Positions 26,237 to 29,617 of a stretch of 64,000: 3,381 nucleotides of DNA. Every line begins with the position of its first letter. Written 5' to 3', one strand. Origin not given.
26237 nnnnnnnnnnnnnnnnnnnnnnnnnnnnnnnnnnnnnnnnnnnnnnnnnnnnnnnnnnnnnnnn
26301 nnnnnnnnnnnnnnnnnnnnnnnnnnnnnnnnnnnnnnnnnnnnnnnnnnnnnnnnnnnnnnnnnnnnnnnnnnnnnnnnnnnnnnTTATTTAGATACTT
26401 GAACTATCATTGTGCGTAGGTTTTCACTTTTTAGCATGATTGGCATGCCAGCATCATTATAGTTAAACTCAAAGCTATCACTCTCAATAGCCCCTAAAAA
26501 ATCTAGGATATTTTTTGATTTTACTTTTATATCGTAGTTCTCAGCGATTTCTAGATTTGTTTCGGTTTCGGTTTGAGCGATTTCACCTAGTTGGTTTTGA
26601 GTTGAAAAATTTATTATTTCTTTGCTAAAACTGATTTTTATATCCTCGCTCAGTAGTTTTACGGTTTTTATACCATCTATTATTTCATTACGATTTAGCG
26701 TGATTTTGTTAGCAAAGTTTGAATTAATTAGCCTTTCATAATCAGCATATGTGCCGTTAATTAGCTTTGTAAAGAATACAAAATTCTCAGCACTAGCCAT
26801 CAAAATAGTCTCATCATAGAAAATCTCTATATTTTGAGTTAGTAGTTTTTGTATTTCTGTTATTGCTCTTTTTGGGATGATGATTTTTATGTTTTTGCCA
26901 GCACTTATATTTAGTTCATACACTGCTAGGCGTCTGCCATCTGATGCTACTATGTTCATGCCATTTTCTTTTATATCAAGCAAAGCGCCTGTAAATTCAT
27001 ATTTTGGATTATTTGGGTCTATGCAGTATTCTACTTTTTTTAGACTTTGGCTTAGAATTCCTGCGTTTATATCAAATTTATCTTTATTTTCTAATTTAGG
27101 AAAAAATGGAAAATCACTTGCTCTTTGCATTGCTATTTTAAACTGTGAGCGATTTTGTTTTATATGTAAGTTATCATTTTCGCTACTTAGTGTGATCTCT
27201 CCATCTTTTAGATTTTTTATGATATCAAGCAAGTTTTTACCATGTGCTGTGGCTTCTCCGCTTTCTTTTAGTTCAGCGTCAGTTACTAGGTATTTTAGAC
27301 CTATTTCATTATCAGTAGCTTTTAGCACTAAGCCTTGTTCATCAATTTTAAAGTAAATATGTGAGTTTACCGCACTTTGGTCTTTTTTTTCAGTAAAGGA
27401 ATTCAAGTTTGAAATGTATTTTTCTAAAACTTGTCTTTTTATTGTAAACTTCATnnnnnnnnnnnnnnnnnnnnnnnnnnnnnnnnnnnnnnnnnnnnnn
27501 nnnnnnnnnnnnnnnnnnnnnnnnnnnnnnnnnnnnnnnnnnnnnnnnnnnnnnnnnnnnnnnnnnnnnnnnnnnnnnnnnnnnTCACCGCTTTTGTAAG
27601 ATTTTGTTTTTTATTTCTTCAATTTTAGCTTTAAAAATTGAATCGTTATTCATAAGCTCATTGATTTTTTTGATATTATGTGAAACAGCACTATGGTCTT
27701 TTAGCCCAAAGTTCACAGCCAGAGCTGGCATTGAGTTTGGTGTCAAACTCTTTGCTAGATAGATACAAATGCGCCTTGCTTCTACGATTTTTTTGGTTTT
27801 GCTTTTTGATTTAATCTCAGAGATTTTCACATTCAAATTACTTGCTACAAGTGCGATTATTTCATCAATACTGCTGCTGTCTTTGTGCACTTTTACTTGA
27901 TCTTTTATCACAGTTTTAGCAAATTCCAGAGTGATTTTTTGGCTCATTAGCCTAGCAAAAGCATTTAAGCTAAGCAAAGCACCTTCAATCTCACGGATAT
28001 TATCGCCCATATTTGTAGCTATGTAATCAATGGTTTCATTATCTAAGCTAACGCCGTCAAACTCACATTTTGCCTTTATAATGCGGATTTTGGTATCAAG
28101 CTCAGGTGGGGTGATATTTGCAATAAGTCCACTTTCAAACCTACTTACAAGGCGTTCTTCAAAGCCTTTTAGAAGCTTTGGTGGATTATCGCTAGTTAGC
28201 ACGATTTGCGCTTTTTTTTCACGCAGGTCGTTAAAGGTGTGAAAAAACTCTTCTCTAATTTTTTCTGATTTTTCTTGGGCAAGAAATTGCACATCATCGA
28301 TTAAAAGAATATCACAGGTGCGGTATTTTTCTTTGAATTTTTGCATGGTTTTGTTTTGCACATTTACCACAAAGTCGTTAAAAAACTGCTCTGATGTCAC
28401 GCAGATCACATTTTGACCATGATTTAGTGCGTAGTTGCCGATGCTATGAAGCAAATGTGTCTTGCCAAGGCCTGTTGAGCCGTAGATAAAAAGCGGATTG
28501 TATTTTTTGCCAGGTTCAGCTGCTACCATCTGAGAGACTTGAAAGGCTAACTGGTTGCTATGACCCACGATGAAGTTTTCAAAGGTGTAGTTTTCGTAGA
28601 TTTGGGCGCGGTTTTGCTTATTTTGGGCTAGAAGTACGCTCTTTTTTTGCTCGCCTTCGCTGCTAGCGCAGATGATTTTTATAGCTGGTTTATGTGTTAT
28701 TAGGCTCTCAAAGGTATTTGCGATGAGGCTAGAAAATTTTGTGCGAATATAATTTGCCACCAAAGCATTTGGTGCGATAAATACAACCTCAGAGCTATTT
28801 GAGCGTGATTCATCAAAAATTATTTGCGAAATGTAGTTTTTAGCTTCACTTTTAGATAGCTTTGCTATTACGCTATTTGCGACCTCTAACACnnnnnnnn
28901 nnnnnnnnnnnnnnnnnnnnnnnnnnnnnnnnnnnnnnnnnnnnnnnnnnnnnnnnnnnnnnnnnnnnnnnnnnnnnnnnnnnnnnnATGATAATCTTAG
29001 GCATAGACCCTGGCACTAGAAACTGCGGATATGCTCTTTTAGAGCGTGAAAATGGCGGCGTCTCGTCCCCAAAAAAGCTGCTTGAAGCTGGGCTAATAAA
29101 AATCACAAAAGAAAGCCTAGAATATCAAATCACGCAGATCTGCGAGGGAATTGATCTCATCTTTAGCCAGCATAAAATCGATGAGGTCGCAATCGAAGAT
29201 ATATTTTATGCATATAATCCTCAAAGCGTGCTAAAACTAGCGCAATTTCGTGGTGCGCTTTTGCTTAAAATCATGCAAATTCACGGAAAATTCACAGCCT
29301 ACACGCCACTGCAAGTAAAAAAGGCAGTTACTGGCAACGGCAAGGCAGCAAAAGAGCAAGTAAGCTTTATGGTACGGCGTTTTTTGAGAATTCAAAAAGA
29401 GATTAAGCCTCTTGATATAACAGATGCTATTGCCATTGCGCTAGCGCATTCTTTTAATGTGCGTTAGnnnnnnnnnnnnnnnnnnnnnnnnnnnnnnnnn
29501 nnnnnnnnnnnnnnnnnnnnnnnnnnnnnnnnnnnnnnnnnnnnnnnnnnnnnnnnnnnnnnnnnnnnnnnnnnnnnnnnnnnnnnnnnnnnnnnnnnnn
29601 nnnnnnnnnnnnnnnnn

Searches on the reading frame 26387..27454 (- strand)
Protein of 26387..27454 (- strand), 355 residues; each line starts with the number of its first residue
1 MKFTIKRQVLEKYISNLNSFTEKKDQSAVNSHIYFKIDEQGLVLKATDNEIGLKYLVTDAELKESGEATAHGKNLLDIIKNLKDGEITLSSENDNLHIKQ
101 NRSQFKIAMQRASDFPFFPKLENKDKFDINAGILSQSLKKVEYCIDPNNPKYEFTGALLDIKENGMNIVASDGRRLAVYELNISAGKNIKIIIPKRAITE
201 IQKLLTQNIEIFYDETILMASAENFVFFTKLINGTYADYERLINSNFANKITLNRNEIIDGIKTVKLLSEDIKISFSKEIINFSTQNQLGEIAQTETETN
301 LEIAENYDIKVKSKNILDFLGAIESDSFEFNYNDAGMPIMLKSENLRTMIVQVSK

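Call 76: search_protein_families(library=pfam, proteins=[window:26387-27454:-], max_evalue=0.00001)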
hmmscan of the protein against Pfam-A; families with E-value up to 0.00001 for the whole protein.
window:26387-27454:- (355 aa): 3 families
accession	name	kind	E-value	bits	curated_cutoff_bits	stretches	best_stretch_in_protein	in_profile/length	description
PF00712.24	DNA_pol3_beta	-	9.3e-26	90.8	24.4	1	1-118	1-119/120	DNA polymerase III beta subunit, N-terminal domain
PF02767.21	DNA_pol3_beta_2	-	6.2e-19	68.8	27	1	131-238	4-116/116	DNA polymerase III beta subunit, central domain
PF02768.20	DNA_pol3_beta_3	-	1.5e-07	31.6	27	1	241-344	2-108/121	DNA polymerase III beta subunit, C-terminal domain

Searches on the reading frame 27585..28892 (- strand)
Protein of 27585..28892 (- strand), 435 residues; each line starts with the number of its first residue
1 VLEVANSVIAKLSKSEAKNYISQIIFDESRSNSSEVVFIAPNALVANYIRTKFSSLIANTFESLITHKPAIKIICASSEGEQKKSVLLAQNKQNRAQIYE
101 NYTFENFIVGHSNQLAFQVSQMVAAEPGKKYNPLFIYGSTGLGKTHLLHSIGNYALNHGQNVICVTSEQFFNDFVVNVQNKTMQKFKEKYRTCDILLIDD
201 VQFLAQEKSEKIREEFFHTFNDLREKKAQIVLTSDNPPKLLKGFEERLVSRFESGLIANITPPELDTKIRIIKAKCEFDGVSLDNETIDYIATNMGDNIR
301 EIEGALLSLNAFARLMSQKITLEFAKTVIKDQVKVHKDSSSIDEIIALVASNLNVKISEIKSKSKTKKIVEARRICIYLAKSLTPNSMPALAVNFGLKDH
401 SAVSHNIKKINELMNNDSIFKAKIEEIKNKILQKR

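Call 51: search_protein_families(library=pfam, proteins=[window:27585-28892:-], max_evalue=0.0001)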
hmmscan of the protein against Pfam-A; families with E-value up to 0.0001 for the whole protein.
window:27585-28892:- (435 aa): 6 families
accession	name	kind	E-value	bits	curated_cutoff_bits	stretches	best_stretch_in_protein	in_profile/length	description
PF00308.24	Bac_DnaA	-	6.7e-62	208.9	23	1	100-258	3-161/162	Bacterial DnaA ATPAse domain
PF08299.17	Bac_DnaA_C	-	1.5e-21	76.6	31.5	1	342-410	1-69/69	Bacterial dnaA protein helix-turn-helix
PF01695.23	IstB_IS21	-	3.7e-11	43.4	24.1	1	131-237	92-195/238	IstB-like ATP binding protein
PF01637.24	ATPase_2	-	8e-11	42.6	33.2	1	129-251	18-134/225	ATPase domain predominantly from Archaea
PF00004.35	AAA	-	1.8e-08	35.3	21.2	1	135-253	2-128/131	ATPase family associated with various cellular activities (AAA)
PF13173.12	AAA_14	-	4.5e-06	27.1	27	1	132-253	3-116/129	AAA domain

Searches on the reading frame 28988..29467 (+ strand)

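Call 76: search_protein_families(library=pfam, proteins=[window:28988-29467:+], max_evalue=0.00001)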
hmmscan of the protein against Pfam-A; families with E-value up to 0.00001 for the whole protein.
window:28988-29467:+ (159 aa): 1 family
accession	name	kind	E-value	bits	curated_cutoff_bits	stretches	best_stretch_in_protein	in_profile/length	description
PF02075.23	RuvC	-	1.3e-52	178.1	22.2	1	3-154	1-148/148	Crossover junction endodeoxyribonuclease RuvC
